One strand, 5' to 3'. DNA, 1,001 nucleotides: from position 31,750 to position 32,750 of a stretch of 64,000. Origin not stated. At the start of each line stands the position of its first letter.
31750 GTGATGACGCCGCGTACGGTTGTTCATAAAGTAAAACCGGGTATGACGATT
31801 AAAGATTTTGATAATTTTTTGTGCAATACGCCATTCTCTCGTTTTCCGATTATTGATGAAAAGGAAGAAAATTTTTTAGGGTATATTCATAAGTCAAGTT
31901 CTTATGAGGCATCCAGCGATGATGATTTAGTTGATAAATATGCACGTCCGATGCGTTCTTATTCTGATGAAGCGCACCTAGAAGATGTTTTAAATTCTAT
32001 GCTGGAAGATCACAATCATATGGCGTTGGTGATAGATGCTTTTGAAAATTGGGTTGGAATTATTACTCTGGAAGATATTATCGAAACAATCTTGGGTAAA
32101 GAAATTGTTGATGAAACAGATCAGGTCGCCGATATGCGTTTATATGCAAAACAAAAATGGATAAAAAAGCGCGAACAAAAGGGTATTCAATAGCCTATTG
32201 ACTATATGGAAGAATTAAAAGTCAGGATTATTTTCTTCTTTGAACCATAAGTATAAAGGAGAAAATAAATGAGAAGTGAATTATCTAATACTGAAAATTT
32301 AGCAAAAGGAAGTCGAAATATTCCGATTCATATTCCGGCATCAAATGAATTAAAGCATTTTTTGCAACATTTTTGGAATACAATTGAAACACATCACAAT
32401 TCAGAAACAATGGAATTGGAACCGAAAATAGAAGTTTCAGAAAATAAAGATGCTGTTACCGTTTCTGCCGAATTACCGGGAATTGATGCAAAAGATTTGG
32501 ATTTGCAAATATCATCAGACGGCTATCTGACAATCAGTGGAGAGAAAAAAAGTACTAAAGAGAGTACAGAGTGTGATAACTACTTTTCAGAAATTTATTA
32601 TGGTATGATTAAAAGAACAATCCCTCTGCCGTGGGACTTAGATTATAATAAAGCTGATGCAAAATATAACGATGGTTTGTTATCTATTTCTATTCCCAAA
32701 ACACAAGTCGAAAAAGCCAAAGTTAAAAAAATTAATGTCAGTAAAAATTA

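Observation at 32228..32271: Putative RNA thermometer sequestering the hsp20 Shine-Dalgarno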

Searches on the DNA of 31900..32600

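Call 3: search_rna_families(source=window, start=31900, end=32600, threshold=evalue, max_evalue=10, show_alignments=3)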
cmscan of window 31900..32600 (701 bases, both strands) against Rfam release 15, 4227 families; matches with E-value up to 10: 17.
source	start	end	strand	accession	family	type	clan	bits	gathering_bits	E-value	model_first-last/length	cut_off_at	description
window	32223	32302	+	RF03040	PGK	Cis-reg;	-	23.2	50.8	3.5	1-92/92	no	PGK RNA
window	31911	32007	+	RF00267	snoR64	Gene; snRNA; snoRNA; CD-box;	-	23.1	45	0.11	1-94/94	no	Small nucleolar RNA R64/Z200 family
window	32436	32549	+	RF02284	TtnuCD7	Gene; snRNA; snoRNA; CD-box;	-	22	90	9.4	1-108/108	no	Tetrahymena snoRNA TtnuCD7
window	32216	32264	+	RF02982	gltS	Cis-reg;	-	21.7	47.5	1.7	1-105/105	no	gltS RNA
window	32213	32275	-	RF02445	SpR14_sRNA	Gene; sRNA;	-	20.9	50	3.4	1-80/80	no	Streptococcus sRNA SpR14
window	31985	32079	+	RF02269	HPnc0580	Gene; sRNA;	-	19.6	37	1.4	1-105/105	no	Heliobacter pylori small RNA HPnc0580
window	32290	32385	+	RF01602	plasmodium_snoR27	Gene; snRNA; snoRNA; HACA-box;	-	19.2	50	3.8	1-143/143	no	small nucleolar RNA snoR27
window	32218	32278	+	RF03719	mir-3914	Gene; miRNA;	-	18.7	97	0.55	1-95/95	no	mir-3914 microRNA precursor family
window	32186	32271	+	RF02980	freshwater-2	Cis-reg;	-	18.2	49.9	3.2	1-84/84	no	freshwater-2 RNA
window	31956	32042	-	RF02107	DLEU2_3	Gene; lncRNA;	-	17.4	60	7.1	1-76/76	no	Deleted in lymphocytic leukemia 2 conserved region 3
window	32347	32402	-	RF00607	SNORD98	Gene; snRNA; snoRNA; CD-box;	-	17.1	50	2.1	1-65/65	no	Small nucleolar RNA SNORD98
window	32218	32278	-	RF03719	mir-3914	Gene; miRNA;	-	15.9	97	3.5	1-95/95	no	mir-3914 microRNA precursor family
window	32313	32395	-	RF00628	RgsA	Gene; sRNA;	-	15.3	88.4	0.24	1-194/194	no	RgsA sRNA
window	32285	32379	-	RF04128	MIR8562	Gene; miRNA;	-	14.7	211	4.5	61-185/242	no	MIR8562 microRNA precursor family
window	31985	32111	-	RF00943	MIR824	Gene; miRNA;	-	13.9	100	2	445-580/654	no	MIR824 microRNA precursor family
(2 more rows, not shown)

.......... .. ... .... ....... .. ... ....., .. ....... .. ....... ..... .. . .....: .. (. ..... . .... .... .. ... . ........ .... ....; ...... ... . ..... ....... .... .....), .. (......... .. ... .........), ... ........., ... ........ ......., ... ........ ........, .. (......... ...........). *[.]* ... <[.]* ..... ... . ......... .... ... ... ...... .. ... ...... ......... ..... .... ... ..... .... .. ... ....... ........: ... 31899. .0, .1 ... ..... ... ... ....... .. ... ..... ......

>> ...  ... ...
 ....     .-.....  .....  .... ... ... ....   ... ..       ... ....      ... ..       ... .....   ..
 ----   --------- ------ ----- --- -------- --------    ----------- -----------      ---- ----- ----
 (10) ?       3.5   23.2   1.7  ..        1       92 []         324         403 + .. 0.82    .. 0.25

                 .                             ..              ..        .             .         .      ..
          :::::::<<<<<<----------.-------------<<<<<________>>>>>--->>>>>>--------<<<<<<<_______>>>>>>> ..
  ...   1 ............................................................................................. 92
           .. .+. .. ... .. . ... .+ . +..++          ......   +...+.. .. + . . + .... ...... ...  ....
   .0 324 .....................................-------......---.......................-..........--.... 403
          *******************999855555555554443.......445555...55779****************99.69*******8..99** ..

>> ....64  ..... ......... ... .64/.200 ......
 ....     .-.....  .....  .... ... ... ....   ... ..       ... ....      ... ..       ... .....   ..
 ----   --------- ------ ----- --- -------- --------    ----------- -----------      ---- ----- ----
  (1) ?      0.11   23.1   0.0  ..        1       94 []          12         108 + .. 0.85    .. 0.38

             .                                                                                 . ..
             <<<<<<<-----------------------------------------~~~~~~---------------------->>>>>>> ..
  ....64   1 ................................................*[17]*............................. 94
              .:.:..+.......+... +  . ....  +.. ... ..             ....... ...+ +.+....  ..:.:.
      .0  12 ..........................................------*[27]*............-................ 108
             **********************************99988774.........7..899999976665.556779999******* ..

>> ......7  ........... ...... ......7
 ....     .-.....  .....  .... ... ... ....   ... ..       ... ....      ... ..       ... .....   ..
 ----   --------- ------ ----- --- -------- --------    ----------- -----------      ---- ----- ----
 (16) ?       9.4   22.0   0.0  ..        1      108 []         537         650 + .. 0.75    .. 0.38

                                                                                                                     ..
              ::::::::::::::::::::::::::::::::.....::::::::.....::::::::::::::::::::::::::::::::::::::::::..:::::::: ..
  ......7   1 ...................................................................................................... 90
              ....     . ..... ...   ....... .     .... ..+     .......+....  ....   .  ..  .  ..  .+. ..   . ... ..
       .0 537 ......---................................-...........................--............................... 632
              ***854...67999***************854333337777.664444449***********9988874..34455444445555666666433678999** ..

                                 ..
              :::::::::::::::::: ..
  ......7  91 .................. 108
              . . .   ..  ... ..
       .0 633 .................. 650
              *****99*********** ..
